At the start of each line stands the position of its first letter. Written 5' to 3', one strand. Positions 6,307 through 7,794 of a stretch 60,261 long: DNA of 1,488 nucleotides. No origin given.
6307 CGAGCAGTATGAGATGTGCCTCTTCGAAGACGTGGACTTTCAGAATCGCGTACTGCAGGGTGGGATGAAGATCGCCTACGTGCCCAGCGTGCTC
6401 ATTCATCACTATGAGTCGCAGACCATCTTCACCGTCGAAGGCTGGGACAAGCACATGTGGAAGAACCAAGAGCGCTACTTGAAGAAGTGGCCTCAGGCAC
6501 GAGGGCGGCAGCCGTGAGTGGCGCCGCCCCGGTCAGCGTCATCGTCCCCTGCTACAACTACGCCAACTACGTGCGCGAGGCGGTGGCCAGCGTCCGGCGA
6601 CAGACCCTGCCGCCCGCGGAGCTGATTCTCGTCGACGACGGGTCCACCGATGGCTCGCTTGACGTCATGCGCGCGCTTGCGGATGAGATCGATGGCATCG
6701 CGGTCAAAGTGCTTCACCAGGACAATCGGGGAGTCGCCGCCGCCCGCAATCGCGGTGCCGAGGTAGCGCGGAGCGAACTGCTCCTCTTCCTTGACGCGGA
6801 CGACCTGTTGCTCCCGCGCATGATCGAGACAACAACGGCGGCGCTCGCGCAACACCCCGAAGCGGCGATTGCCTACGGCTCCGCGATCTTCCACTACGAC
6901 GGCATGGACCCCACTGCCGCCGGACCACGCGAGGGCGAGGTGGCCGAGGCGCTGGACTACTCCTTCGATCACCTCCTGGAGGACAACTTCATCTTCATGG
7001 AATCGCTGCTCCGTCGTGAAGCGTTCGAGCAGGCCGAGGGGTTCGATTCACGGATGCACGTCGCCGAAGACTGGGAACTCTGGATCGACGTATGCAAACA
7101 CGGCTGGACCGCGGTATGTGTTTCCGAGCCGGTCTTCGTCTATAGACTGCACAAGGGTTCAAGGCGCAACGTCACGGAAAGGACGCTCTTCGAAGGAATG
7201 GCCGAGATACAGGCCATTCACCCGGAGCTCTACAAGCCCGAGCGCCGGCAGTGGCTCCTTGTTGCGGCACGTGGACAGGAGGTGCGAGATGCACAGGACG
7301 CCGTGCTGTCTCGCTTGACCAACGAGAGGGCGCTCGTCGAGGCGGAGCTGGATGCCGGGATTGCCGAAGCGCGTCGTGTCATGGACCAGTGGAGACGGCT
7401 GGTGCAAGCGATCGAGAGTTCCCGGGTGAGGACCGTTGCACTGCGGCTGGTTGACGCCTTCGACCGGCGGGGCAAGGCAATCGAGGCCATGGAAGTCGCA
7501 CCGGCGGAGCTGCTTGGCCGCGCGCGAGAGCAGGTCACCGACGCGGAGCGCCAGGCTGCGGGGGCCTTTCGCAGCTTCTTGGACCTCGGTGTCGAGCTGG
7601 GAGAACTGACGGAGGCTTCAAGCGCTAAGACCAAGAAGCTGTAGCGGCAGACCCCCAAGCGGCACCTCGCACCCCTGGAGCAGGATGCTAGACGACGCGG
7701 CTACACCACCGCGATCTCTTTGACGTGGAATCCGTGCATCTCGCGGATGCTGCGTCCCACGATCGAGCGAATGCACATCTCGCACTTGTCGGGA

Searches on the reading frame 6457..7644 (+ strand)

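Call 56: search_protein_families(library=pfam, proteins=[window:6457-7644:+], max_evalue=0.00001)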
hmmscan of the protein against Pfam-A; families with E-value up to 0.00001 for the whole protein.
window:6457-7644:+ (395 aa): 4 families
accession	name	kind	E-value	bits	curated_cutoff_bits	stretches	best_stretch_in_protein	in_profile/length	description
PF00535.33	Glycos_transf_2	-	6.8e-33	114.4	23.3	1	27-191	1-165/168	Glycosyl transferase family 2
PF13641.12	Glyco_tranf_2_3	-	4.2e-23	83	27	1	25-231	2-212/230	Glycosyltransferase like family 2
PF10111.15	Glyco_tranf_2_2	-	5.2e-21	75.8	27.3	1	27-238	1-224/276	Glycosyltransferase like family 2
PF13632.12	Glyco_trans_2_3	-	1.2e-08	35.5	27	1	110-233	3-126/198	Glycosyl transferase family group 2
